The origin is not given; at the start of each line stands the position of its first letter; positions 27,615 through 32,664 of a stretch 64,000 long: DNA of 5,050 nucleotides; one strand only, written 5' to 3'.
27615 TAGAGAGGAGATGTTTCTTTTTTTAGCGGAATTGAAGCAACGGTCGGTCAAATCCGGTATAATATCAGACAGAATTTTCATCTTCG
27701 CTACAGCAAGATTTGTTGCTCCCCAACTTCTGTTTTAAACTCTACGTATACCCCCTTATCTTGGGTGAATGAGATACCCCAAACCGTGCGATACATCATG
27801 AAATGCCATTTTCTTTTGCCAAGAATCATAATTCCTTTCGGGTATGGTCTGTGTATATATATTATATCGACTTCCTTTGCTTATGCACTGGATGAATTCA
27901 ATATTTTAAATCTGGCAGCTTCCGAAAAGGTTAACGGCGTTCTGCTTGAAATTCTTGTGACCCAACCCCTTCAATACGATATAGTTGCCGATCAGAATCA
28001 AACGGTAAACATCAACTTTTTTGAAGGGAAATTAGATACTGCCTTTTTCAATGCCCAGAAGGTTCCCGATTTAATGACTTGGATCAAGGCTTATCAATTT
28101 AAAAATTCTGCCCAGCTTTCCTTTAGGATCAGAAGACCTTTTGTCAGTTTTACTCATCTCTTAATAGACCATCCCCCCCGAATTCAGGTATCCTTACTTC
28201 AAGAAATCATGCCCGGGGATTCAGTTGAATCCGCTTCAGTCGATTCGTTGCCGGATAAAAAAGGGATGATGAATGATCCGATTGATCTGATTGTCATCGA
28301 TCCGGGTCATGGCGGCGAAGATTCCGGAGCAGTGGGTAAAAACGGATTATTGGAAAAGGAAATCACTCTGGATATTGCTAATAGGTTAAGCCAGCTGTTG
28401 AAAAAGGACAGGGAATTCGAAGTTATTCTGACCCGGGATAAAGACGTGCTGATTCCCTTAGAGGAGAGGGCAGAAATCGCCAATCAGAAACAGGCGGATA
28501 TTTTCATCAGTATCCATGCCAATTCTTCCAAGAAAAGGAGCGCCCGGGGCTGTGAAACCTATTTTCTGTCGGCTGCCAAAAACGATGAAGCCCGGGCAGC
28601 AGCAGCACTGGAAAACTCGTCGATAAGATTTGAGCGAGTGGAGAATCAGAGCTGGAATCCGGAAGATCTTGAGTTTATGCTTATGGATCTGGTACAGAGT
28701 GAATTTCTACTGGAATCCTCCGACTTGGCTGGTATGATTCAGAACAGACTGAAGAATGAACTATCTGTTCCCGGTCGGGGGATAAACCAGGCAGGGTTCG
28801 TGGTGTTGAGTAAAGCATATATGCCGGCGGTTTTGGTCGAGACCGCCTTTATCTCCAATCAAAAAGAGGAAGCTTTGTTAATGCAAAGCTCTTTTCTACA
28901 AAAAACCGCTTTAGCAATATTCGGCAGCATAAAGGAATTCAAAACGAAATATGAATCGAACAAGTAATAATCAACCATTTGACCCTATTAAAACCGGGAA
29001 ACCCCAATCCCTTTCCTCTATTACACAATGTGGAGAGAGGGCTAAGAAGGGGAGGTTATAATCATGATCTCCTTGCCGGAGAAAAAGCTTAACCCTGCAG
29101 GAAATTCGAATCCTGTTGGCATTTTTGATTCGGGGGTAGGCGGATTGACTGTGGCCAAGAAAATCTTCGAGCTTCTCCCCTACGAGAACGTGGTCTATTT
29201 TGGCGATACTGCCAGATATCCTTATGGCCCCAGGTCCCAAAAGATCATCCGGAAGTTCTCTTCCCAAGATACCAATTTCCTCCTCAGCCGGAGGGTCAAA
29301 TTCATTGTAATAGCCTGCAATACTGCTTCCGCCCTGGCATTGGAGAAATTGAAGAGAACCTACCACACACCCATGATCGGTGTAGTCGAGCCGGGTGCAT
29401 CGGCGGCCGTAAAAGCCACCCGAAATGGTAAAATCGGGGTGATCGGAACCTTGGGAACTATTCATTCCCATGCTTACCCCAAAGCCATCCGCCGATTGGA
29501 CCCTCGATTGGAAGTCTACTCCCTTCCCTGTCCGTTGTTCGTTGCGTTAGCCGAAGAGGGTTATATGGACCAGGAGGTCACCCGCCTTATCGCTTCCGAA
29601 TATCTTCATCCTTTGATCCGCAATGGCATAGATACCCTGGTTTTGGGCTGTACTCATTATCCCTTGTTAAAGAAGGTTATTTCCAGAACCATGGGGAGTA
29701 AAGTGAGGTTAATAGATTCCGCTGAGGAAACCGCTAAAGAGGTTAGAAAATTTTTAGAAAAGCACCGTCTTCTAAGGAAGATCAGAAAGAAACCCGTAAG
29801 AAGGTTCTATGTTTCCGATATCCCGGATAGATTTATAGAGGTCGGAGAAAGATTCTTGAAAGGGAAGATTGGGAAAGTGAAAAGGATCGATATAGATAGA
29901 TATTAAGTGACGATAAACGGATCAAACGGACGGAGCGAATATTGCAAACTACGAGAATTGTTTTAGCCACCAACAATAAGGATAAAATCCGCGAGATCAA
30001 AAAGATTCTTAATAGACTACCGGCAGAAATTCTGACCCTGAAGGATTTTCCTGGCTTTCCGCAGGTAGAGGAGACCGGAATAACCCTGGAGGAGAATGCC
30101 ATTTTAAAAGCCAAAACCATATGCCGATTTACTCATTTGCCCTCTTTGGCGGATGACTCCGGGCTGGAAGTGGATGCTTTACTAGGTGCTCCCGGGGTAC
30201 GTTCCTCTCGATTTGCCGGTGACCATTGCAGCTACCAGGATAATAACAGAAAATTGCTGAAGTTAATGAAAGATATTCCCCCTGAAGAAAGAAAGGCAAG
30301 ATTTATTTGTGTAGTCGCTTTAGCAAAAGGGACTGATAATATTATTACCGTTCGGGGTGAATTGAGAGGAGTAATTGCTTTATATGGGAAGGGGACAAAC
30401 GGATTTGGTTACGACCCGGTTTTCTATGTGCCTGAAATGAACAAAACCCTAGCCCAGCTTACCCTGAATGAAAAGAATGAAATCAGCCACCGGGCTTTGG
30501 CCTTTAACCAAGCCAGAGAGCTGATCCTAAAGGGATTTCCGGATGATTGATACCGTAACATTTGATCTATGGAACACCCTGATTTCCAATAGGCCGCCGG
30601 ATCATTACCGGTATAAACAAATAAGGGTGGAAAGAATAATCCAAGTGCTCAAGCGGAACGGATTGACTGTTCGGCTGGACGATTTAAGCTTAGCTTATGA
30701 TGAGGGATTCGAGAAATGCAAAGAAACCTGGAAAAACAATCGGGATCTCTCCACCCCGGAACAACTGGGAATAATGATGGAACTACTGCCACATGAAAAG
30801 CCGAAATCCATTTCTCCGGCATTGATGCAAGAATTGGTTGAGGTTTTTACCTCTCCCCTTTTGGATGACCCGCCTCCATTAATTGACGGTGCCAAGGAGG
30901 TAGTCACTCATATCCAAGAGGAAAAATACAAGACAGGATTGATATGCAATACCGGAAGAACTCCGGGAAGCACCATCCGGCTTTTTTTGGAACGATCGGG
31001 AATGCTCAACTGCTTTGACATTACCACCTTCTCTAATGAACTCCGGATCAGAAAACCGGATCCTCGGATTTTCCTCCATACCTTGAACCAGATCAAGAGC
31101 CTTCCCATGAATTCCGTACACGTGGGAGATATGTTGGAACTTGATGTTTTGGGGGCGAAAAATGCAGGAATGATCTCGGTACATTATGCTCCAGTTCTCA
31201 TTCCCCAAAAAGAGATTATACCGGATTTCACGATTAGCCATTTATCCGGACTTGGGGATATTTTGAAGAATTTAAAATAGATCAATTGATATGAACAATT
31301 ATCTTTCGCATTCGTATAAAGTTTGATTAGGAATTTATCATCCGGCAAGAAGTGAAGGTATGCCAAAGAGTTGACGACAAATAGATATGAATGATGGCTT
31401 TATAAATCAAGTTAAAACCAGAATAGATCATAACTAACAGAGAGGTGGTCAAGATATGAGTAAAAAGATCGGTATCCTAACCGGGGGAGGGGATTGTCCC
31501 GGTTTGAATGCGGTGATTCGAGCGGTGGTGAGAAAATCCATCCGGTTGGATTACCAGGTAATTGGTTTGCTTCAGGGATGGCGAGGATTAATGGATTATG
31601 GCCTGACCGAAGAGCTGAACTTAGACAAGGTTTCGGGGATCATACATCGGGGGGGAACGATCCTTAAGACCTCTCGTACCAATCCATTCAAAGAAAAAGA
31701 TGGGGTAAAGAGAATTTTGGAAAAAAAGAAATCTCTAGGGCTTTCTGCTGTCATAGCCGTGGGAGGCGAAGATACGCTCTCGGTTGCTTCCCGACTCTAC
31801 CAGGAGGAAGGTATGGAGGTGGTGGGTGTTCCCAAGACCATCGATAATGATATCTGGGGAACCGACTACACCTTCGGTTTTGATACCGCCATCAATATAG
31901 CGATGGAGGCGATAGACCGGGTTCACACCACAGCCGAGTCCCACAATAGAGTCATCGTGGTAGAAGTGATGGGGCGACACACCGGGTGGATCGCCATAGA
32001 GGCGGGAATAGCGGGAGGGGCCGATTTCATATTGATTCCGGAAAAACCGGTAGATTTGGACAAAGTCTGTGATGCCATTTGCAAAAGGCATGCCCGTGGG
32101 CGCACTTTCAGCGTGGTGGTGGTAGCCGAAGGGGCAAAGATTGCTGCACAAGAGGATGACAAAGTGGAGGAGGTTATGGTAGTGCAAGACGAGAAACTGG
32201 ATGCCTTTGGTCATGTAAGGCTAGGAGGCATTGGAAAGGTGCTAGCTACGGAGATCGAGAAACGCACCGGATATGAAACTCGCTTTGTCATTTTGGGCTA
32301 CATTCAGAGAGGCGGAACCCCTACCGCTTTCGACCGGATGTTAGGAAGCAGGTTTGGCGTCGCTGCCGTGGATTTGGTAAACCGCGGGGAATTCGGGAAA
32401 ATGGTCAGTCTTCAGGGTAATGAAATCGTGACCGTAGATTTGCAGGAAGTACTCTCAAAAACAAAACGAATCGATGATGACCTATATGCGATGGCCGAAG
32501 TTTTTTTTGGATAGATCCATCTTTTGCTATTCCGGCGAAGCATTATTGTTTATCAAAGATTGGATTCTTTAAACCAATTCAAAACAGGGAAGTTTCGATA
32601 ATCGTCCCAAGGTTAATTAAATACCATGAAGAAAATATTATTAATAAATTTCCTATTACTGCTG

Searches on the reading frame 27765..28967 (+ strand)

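Call 13: search_protein_families(library=pfam, proteins=[window:27765-28967:+], max_evalue=0.001)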
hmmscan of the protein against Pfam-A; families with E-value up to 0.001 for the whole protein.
window:27765-28967:+ (400 aa): 1 family
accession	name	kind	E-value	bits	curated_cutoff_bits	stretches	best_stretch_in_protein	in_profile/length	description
PF01520.23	Amidase_3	-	1.3e-55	188.5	27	1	176-390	1-173/174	N-acetylmuramoyl-L-alanine amidase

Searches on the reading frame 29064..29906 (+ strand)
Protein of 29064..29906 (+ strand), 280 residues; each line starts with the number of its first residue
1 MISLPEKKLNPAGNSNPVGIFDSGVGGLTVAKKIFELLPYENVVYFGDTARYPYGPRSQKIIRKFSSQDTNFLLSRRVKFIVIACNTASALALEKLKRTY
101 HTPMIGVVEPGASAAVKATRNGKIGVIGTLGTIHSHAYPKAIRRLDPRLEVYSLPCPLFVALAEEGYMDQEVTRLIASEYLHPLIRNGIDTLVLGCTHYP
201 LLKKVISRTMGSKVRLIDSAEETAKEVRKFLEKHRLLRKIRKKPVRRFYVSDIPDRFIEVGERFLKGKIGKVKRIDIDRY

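Call 51: search_protein_families(library=pfam, proteins=[window:29064-29906:+], max_evalue=0.00001)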
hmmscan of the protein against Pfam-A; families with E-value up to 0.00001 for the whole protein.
window:29064-29906:+ (280 aa): 1 family
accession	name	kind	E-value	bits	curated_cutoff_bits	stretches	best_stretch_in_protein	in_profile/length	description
PF01177.27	Asp_Glu_race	-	1.7e-23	84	31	1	44-226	31-210/211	Asp/Glu/Hydantoin racemase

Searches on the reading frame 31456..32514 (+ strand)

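Call 51: search_protein_families(library=pfam, proteins=[window:31456-32514:+], max_evalue=0.00001)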
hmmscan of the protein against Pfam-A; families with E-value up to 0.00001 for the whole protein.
window:31456-32514:+ (352 aa): 1 family
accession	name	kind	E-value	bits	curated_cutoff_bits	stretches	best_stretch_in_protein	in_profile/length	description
PF00365.25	PFK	-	2.5e-111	371.9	30.9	1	4-308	1-277/277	Phosphofructokinase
